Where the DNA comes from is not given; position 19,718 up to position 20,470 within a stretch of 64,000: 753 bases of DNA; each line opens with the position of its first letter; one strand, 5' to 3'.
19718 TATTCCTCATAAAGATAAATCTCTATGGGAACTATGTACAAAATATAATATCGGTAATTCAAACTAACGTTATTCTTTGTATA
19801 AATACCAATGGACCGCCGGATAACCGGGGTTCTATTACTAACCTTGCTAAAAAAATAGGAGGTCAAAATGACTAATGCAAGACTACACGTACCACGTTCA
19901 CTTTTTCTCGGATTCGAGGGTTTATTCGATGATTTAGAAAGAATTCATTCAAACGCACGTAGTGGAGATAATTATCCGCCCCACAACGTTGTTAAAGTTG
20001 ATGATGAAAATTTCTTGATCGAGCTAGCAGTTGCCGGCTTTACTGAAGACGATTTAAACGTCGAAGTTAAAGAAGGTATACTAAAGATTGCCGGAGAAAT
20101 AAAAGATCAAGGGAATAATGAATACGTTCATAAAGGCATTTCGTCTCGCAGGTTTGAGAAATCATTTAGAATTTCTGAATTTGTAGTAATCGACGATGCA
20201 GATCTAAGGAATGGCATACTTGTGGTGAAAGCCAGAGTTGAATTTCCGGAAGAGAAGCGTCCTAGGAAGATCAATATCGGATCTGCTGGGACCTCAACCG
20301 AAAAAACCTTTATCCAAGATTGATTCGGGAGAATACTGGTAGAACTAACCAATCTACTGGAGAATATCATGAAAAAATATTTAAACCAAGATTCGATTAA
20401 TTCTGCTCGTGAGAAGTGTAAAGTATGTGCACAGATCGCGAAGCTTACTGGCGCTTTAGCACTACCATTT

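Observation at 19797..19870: ROSE-type RNA thermometer upstream of the phage small heat-shock gene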

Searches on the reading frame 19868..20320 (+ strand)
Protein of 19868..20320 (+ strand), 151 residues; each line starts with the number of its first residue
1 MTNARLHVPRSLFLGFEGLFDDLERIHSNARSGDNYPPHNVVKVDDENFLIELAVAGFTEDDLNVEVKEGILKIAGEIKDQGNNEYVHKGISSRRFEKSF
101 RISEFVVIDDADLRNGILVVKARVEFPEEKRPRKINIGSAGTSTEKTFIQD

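Call 6: search_protein_families(library=pfam, proteins=[window:19868-20320:+])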
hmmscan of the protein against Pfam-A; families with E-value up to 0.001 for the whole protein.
window:19868-20320:+ (151 aa): 1 family
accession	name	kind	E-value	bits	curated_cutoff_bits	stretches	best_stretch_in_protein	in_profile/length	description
PF00011.27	HSP20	-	1.2e-14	54.7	20.8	1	42-137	2-101/102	Hsp20/alpha crystallin family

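Call 7: find_related_loci(query=window:19868-20320:+, collection=viral_contigs, flank=1500)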
Query window:19868-20320:+ (151 aa) in viral_contigs; peptide patterns used: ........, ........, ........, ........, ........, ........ (x = any residue, [..] = any of these).
97 stretches matched a pattern; 91 encode a relative of the query (tblastn E <= 1e-3); the best 80 are kept; 80 distinct loci.
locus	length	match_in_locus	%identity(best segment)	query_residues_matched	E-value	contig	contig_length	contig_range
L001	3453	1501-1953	100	1-151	1e-98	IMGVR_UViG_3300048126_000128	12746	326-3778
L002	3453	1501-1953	99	1-151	1e-97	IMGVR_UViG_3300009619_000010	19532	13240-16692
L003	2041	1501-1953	98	1-151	2e-99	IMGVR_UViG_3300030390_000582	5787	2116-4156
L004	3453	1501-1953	97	1-151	7e-97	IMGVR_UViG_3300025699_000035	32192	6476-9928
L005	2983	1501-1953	97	1-151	1e-97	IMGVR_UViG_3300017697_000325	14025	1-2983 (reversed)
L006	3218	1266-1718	97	1-151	2e-97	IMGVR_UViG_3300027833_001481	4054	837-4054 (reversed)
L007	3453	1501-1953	97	1-151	6e-97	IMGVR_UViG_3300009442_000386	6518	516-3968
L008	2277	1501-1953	97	1-151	4e-98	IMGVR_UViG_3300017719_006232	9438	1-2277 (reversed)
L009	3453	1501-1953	97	1-151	1e-96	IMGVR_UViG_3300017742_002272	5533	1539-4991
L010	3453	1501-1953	97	1-151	2e-96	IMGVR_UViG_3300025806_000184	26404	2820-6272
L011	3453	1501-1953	90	1-151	2e-90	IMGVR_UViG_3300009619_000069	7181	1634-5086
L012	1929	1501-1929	97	1-143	7e-93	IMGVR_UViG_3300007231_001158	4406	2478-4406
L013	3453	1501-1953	89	1-151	4e-89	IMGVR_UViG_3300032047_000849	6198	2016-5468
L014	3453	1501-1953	89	1-151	4e-89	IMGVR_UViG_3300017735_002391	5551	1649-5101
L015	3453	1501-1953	89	1-151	4e-89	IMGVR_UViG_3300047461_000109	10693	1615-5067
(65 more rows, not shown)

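Call 23: search_dna_similar(query=window:19868-20320:+, collection=phages, mode=protein, max_rows=60, rows=spread)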
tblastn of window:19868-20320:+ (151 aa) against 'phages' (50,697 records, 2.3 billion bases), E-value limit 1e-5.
Records with a match: 506; places in all: 512; records where one place covers at least 80% of the query: 17.
Best place of each record, by identity: <60% 506.
By first word of the organism name: Synechococcus 373; Cyanophage 66; Prochlorococcus 24; Pseudomonas 12; Marine 8; Pelagibacter 6; Methylophilales 4; Salmonella 3; Vibrio 3; Agrobacterium 2; and 4 more.
By host as written in the record: - 182; Synechococcus 107; Synechococcus sp. 38; Synechococcus sp. WH7803 27; Synechococcus sp. WH8102 20; Synechococcus sp. MW02 18; Synechococcus sp. WH 7803 15; Parasynechococcus marenigrum WH 8102 7; and 38 more.
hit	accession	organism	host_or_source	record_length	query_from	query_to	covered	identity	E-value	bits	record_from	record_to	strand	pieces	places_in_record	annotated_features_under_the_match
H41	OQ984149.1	Phage C48C1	-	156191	32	142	74%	53.2%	2e-32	126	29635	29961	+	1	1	Hsp20 heat shock protein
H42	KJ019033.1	Synechococcus phage ACG-2014a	-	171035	25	140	77%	36.1%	6e-15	76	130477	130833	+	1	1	Hsp20 heat shock protein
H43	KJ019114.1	Synechococcus phage ACG-2014a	-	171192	25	140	77%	36.1%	6e-15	76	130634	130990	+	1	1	Hsp20 heat shock protein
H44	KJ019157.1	Synechococcus phage ACG-2014a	-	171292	25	140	77%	36.1%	6e-15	76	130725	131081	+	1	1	Hsp20 heat shock protein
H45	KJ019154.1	Synechococcus phage ACG-2014b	-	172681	25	140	77%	36.1%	6e-15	76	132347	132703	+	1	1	Hsp20 heat shock protein | hypothetical protein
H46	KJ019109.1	Synechococcus phage ACG-2014b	-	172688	25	140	77%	36.1%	6e-15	76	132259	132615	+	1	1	Hsp20 heat shock protein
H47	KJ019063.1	Synechococcus phage S-MbCM6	-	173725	25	140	77%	36.1%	6e-15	76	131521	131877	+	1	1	Hsp20 heat shock protein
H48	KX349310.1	Cyanophage S-RIM12 isolate RW_01_0310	Synechococcus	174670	25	135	74%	37.4%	5e-14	74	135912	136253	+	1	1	heat shock protein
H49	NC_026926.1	Synechococcus phage ACG-2014j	-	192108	25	142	78%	35.0%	2e-13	72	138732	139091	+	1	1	Hsp20 heat shock protein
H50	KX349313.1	Cyanophage S-RIM12 isolate RW_06_0310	Synechococcus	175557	25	135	74%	36.8%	1e-14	75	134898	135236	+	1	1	heat shock protein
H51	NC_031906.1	Synechococcus phage S-CAM3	Synechococcus sp.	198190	25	142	78%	34.5%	8e-15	76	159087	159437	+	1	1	Hsp20 heat shock protein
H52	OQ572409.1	Pseudomonas phage Y7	Pseudomonas aeruginosa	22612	32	137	70%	38.0%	2e-18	86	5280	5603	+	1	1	record has no annotation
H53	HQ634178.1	Synechococcus phage S-CAM8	Synechococcus sp. WH7803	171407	25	135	74%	36.0%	5e-15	76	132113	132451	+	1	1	heat shock protein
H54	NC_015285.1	Prochlorococcus phage Syn33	Synechococcus sp. WH7803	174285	25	135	74%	36.0%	7e-15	76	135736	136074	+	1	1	hsp20: Hsp20 heat shock protein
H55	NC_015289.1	Synechococcus phage S-SSM5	Synechococcus sp. WH8102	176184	25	149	83%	31.8%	2e-15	77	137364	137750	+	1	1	hsp20: Hsp20 heat shock protein | DUF680 domain-containing protein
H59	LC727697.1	Pseudomonas phage sp. 30-2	Pseudomonas aeruginosa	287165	28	137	73%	34.8%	4e-12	68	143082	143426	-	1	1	hypothetical protein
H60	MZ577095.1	Methylophilales phage Melnitz-1 EXVC043M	Methylophilales_sp._H5P1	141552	29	128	66%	38.2%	9e-20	90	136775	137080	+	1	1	Small heat shock protein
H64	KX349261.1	Synechococcus phage S-RIM2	Synechococcus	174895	25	137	75%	32.8%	1e-14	75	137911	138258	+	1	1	heat shock protein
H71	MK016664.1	Synechococcus phage S-B68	Synechococcus sp. WH 7803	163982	26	138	75%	32.5%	2e-17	84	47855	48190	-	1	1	hypothetical protein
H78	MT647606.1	Pelagibacter phage Mosig EXVC030M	Candidatus Pelagibacter ubique HTCC1062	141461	35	137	68%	35.2%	1e-14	75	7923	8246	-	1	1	putative small heat shock protein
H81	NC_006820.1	Synechococcus phage S-PM2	Synechococcus sp. SynWH7803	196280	25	131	71%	32.4%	1e-13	72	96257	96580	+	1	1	Hsp20: Hsp20 heat shock protein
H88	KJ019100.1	Synechococcus phage ACG-2014f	-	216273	35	133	66%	32.4%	9e-11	64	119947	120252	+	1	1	Hsp20 heat shock protein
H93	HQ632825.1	Prochlorococcus phage P-SSM5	Prochlorococcus marinus NATL2A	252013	35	148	75%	27.8%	1e-9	61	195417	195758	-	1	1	Hsp20-like protein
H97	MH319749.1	Marine virus AG-345-F15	single cell amplified by WGA-X; seawater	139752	35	138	69%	28.6%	2e-9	61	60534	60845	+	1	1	record has no annotation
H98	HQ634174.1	Prochlorococcus phage MED4-213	Prochlorococcus MED4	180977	35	128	62%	30.5%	4e-10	62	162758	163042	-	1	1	heat-shock protein IbpA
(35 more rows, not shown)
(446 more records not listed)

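Call 24: get_annotated_region(hit=H41, flank=1500)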
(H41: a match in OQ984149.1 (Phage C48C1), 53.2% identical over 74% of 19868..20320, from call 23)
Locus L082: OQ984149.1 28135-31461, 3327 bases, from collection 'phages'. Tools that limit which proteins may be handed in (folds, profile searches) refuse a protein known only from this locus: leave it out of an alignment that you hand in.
description: Phage C48C1, complete genome.
organism: Phage C48C1 (NCBI taxid 3053735)
taxonomy: Viruses; Duplodnaviria; Heunggongvirae; Uroviricota; Caudoviricetes; Kyanoviridae
host: -; source: -; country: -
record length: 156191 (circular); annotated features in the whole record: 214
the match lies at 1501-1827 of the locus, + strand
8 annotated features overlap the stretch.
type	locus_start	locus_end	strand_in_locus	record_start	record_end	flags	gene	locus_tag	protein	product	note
CDS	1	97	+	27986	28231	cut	-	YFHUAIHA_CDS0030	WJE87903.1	clamp loader of DNA polymerase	-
CDS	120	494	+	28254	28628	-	-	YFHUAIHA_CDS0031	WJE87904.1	translation repressor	-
CDS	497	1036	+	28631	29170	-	-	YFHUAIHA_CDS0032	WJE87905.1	hypothetical protein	-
CDS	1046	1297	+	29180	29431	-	-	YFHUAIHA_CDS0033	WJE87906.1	hypothetical protein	-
CDS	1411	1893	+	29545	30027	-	-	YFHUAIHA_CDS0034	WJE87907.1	Hsp20 heat shock protein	-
CDS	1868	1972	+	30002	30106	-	-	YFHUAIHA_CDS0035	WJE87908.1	hypothetical protein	-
CDS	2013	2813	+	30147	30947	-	-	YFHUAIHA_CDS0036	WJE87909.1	hypothetical protein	-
CDS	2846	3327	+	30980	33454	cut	-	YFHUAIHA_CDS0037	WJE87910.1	DNA polymerase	-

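Call 25: get_annotated_region(hit=H60, flank=1500)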
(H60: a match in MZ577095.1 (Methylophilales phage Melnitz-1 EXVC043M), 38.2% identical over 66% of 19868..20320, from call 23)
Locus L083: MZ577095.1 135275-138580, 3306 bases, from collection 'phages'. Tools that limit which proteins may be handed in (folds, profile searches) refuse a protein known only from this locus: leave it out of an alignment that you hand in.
description: Methylophilales phage Melnitz-1 EXVC043M, complete genome.
organism: Methylophilales phage Melnitz-1 EXVC043M (NCBI taxid 2832339)
taxonomy: Viruses; Duplodnaviria; Heunggongvirae; Uroviricota; Caudoviricetes; Kyanoviridae
host: Methylophilales_sp._H5P1; source: -; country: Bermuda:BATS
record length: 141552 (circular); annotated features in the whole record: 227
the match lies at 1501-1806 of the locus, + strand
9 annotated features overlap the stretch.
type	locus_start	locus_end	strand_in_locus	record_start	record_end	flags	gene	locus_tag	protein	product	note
CDS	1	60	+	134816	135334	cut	-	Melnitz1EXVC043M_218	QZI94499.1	peptide deformylase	-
CDS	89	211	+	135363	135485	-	-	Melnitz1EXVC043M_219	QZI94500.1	polypeptide deformylase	-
CDS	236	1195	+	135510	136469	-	-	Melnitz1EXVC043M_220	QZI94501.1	hypothetical protein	-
CDS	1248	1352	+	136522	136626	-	-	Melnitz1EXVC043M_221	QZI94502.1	hypothetical protein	-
CDS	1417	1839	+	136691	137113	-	-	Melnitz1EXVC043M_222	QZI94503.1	Small heat shock protein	Small heat shock protein IbpA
CDS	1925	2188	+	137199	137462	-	-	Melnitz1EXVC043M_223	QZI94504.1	hypothetical protein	-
CDS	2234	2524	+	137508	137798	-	-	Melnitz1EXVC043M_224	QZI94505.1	hypothetical protein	-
CDS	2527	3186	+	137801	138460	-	-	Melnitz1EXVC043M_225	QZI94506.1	sliding clamp-like protein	sliding clamp C terminal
CDS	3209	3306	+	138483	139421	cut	-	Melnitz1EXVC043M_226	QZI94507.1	DNA polymerase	-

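Call 26: get_annotated_region(hit=H78, flank=1500)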
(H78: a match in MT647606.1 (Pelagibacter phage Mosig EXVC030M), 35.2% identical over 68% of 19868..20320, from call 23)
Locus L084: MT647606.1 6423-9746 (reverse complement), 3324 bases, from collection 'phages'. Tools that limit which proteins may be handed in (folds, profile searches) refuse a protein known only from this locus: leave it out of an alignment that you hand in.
description: Pelagibacter phage Mosig EXVC030M, complete genome.
organism: Pelagibacter phage Mosig EXVC030M (NCBI taxid 2759214)
taxonomy: Viruses; Duplodnaviria; Heunggongvirae; Uroviricota; Caudoviricetes; Kyanoviridae
host: Candidatus Pelagibacter ubique HTCC1062; source: oxygen minimum zone; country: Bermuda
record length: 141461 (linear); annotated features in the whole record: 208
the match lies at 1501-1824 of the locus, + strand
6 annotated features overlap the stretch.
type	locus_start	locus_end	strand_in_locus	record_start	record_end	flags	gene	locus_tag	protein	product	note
CDS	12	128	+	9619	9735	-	-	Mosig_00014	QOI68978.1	hypothetical protein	-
CDS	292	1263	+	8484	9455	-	-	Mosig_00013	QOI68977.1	hypothetical protein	-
CDS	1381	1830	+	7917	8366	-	-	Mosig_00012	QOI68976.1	putative small heat shock protein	putative Small heat shock protein IbpA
CDS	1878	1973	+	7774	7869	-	-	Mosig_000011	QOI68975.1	hypothetical protein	-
CDS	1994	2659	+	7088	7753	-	-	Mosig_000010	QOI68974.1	putative sliding clamp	putative gp45 sliding clamp, C terminal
CDS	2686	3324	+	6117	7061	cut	-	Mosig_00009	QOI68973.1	putative AAA family ATPase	-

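Call 27: get_annotated_region(hit=H81, flank=1500)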
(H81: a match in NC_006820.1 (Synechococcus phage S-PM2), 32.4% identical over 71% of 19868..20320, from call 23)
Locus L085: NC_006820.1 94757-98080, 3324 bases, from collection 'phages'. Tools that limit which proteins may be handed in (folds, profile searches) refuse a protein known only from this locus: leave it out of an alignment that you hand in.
description: Synechococcus phage S-PM2, complete genome.
organism: Synechococcus phage S-PM2 (NCBI taxid 238854)
taxonomy: Viruses; Duplodnaviria; Heunggongvirae; Uroviricota; Caudoviricetes; Kyanoviridae; Nodensvirus; Nodensvirus spm2
host: Synechococcus sp. SynWH7803; source: sea water; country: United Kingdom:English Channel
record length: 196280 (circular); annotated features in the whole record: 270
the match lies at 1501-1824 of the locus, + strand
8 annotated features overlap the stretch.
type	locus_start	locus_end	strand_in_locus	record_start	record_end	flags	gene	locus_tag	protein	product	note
CDS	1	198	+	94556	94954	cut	Dam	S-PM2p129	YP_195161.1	DNA adenine Methylase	T4-LIKE GC: 161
CDS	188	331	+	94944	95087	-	-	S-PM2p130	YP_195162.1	Hypothetical-Protein | belonging to T4-LIKE GC: 650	T4-LIKE GC: 650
CDS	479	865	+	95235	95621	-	gp62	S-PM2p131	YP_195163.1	clamp loader of DNA polymerase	T4-LIKE GC: 167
CDS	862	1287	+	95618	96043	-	RegA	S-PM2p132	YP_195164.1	translation repressor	T4-LIKE GC: 168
CDS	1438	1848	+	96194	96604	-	Hsp20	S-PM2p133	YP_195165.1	Hsp20 heat shock protein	T4-LIKE GC: 170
CDS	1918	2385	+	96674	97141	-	-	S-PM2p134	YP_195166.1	Hypothetical-Protein | belonging to T4-LIKE GC: 176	T4-LIKE GC: 176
CDS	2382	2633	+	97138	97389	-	-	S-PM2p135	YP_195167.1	Hypothetical-Protein | belonging to T4-LIKE GC: 177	T4-LIKE GC: 177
CDS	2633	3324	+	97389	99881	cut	gp43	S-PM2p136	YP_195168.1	DNA polymerase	T4-LIKE GC: 178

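Call 28: get_annotated_region(hit=H52, flank=1500)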
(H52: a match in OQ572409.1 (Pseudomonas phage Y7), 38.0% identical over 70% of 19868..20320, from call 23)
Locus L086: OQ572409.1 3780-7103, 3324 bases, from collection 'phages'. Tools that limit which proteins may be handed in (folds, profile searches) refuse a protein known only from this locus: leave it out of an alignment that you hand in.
description: UNVERIFIED: Pseudomonas phage Y7, complete genome.
organism: Pseudomonas phage Y7 (NCBI taxid 3038357)
taxonomy: Viruses
host: Pseudomonas aeruginosa; source: -; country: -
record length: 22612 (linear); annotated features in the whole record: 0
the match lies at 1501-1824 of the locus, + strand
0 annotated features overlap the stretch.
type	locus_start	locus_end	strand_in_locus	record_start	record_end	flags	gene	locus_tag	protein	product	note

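Call 29: get_annotated_region(hit=H59, flank=1500)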
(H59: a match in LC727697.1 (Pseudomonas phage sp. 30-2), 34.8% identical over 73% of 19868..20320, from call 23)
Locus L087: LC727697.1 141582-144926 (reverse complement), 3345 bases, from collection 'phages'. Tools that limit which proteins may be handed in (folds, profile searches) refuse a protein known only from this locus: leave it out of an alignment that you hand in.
description: Pseudomonas phage sp. 30-2 phi30-2 DNA, complete genome.
organism: Pseudomonas phage sp. 30-2 (NCBI taxid 2972142)
taxonomy: Viruses; Duplodnaviria; Heunggongvirae; Uroviricota; Caudoviricetes; Arenbergviridae; Wroclawvirus
host: Pseudomonas aeruginosa; source: Waste water; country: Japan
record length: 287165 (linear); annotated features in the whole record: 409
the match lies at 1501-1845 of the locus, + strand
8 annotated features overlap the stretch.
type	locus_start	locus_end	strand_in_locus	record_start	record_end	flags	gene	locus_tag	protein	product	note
CDS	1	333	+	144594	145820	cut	clpX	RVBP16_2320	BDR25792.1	ATP-dependent Clp protease ATP-binding subunit ClpX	-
CDS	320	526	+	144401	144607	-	-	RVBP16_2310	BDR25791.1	hypothetical protein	-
CDS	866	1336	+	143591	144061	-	-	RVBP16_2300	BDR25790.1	6-pyruvoyltetrahydropterin synthase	-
CDS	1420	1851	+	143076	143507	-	-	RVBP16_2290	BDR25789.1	hypothetical protein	-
CDS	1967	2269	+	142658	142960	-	-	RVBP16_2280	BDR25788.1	hypothetical protein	-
CDS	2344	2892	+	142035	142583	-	-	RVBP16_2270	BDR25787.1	hypothetical protein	-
CDS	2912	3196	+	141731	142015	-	-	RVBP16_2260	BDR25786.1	hypothetical protein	-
CDS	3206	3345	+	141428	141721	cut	-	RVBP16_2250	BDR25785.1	hypothetical protein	-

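Call 47: find_related_loci(query=L085:1438-1845:+, collection=viral_contigs, flank=400)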
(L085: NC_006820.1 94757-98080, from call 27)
Query L085:1438-1845:+ (136 aa) in viral_contigs; peptide patterns used: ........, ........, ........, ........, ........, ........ (x = any residue, [..] = any of these).
69 stretches matched a pattern; 3 encode a relative of the query (tblastn E <= 1e-3); 2 distinct loci.
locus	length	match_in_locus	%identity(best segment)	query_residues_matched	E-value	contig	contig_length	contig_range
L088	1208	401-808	85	1-136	3e-74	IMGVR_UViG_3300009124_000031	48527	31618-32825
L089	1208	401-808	100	1-136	1e-94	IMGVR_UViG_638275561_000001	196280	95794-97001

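Call 48: get_annotated_region(hit=H42, flank=400)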
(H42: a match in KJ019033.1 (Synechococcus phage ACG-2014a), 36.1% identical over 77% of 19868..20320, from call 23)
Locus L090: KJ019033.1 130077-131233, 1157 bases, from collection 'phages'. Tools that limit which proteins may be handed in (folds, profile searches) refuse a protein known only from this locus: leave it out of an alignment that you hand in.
description: Synechococcus phage ACG-2014a isolate Syn7803C53, complete genome.
organism: Synechococcus phage ACG-2014a (NCBI taxid 1493507)
taxonomy: Viruses; Duplodnaviria; Heunggongvirae; Uroviricota; Caudoviricetes; Kyanoviridae; Acionnavirus; Acionnavirus monteraybay
host: -; source: -; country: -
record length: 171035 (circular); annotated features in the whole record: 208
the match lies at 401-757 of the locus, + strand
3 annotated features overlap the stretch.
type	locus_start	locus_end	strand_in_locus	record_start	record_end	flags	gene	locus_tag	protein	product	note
CDS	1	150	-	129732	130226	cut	-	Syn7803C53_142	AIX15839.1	OMP1 protein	-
CDS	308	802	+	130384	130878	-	-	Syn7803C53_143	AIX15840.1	Hsp20 heat shock protein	-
CDS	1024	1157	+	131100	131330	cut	-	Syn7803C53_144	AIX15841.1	DUF1583 domain-containing protein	-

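Call 49: get_annotated_region(hit=H51, flank=400)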
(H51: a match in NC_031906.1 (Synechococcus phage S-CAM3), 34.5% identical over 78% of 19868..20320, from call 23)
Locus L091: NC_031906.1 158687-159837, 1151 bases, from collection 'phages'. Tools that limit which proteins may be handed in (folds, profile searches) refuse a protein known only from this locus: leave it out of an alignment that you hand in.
description: Synechococcus phage S-CAM3 isolate 1010CC42, complete genome.
organism: Synechococcus phage S-CAM3 (NCBI taxid 1883366)
taxonomy: Viruses; Duplodnaviria; Heunggongvirae; Uroviricota; Caudoviricetes; Kyanoviridae; Charybdisvirus; Charybdisvirus scam3
host: Synechococcus sp.; source: -; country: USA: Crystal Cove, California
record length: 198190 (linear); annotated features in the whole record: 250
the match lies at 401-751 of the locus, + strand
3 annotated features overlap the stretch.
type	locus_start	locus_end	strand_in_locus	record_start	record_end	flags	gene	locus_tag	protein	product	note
CDS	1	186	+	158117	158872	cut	-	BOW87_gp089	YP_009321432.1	DNA methyltransferase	-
CDS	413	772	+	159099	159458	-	-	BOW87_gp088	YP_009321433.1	Hsp20 heat shock protein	-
CDS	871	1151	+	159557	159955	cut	-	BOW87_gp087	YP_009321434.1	hypothetical protein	-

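Call 50: get_annotated_region(hit=H54, flank=400)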
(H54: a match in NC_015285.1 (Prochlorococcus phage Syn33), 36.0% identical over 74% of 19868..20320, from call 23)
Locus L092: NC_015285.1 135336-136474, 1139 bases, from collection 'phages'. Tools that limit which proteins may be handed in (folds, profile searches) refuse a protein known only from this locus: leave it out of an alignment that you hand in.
description: Prochlorococcus phage Syn33, complete genome.
organism: Prochlorococcus phage Syn33 (NCBI taxid 444878)
taxonomy: Viruses; Duplodnaviria; Heunggongvirae; Uroviricota; Caudoviricetes; Kyanoviridae; Brizovirus; Brizovirus syn33
host: Synechococcus sp. WH7803; source: -; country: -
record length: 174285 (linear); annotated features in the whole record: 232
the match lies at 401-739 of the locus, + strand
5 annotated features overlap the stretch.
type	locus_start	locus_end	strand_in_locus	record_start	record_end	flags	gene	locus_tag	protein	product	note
CDS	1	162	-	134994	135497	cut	-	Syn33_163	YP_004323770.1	hypothetical protein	T4-LIKE GC: 237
CDS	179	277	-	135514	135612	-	-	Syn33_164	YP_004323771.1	hypothetical protein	T4-LIKE GC: 1027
CDS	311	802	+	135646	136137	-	hsp20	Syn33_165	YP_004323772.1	Hsp20 heat shock protein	T4-LIKE GC: 170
CDS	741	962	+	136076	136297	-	-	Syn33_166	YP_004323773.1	hypothetical protein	T4-LIKE GC: 927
CDS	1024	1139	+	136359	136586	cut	-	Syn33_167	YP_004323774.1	DUF1583 domain-containing protein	T4-LIKE GC: 928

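Call 51: get_annotated_region(hit=H55, flank=400)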
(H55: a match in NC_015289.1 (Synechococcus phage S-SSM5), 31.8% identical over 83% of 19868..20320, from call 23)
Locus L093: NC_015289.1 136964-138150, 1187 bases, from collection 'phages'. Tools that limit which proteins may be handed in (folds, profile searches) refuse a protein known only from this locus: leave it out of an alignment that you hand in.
description: Synechococcus phage S-SSM5, complete genome.
organism: Synechococcus phage S-SSM5 (NCBI taxid 445685)
taxonomy: Viruses; Duplodnaviria; Heunggongvirae; Uroviricota; Caudoviricetes; Kyanoviridae; Glaucusvirus; Glaucusvirus ssm5
host: Synechococcus sp. WH8102; source: Sargasso Sea; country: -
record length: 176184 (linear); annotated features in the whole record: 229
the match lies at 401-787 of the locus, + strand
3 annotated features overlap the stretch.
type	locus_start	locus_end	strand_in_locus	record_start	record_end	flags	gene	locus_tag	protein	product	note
CDS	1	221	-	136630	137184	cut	-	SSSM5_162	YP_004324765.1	hypothetical protein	T4-LIKE GC: 237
CDS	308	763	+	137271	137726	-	hsp20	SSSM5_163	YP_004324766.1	Hsp20 heat shock protein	T4-LIKE GC: 170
CDS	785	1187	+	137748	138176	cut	-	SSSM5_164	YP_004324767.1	DUF680 domain-containing protein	T4-LIKE GC: 241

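Call 52: get_annotated_region(hit=H64, flank=400)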
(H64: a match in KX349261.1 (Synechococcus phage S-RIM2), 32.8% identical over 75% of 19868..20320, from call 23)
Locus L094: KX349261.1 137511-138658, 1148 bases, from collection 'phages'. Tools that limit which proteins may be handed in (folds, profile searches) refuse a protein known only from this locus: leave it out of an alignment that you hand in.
description: Synechococcus phage S-RIM2 isolate RW_12_0113, complete genome.
organism: Synechococcus phage S-RIM2 (NCBI taxid 687800)
taxonomy: Viruses; Duplodnaviria; Heunggongvirae; Uroviricota; Caudoviricetes; Kyanoviridae; Nerrivikvirus; Nerrivikvirus srim2
host: Synechococcus; source: -; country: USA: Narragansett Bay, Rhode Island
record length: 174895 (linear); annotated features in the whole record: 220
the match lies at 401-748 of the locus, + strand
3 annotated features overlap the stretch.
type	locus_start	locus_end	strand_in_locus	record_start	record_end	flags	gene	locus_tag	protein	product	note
CDS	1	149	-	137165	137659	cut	-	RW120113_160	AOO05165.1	hypothetical protein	-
CDS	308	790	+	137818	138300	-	-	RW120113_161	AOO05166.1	heat shock protein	-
CDS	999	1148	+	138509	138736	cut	-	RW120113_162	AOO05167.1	hypothetical protein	-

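Call 53: get_annotated_region(hit=H71, flank=400)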
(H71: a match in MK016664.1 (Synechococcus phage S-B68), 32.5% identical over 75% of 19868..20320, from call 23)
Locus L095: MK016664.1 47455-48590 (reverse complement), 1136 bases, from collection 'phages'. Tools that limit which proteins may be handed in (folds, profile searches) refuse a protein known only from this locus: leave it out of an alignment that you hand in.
description: Synechococcus phage S-B68, complete genome.
organism: Synechococcus phage S-B68 (NCBI taxid 2545437)
taxonomy: Viruses; Duplodnaviria; Heunggongvirae; Uroviricota; Caudoviricetes; Kyanoviridae
host: Synechococcus sp. WH 7803; source: -; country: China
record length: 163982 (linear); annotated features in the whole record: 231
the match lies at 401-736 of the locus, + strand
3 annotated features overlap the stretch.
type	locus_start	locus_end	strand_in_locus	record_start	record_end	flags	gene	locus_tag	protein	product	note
CDS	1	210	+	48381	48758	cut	-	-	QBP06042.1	endoribonuclease translational repressor of early genes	Phage endoribonulcease translational repressor of early genes, regA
CDS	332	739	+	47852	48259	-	-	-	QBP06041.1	hypothetical protein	-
CDS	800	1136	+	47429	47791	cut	-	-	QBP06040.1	hypothetical protein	-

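Call 54: get_annotated_region(hit=H88, flank=400)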
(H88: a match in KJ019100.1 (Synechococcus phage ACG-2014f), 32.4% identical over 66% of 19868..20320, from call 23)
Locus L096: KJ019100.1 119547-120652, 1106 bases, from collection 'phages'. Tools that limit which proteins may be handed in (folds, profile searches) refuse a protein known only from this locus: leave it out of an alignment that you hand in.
description: Synechococcus phage ACG-2014f isolate Syn7803US40, complete genome.
organism: Synechococcus phage ACG-2014f (NCBI taxid 1493511)
taxonomy: Viruses; Duplodnaviria; Heunggongvirae; Uroviricota; Caudoviricetes; Kyanoviridae; Atlauavirus; Atlauavirus tusconc8
host: -; source: -; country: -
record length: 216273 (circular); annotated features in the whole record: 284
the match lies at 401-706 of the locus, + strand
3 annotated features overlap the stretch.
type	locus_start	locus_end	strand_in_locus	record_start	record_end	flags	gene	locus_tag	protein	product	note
CDS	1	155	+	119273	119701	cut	-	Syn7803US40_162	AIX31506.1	translation repressor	RegA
CDS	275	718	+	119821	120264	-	-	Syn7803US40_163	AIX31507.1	Hsp20 heat shock protein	-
CDS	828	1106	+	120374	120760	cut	-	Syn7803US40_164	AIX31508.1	hypothetical protein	-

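Call 55: get_annotated_region(hit=H93, flank=400)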
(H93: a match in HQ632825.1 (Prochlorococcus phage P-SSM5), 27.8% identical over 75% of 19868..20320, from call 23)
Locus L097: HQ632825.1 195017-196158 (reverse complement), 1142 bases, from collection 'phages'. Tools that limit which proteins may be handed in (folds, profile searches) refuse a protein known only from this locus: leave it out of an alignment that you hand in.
description: Prochlorococcus phage P-SSM5 genomic sequence.
organism: Prochlorococcus phage P-SSM5 (NCBI taxid 536454)
taxonomy: Viruses; Duplodnaviria; Heunggongvirae; Uroviricota; Caudoviricetes; Kyanoviridae; Salacisavirus; Salacisavirus pssm2
host: Prochlorococcus marinus NATL2A; source: Atlantic: BATS; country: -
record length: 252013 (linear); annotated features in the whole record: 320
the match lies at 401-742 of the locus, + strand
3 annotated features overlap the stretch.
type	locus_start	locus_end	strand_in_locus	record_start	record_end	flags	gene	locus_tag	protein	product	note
CDS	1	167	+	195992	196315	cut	-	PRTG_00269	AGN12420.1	PurL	-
CDS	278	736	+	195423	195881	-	-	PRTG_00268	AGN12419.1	Hsp20-like protein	-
CDS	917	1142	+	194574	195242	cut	-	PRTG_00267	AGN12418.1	PurM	-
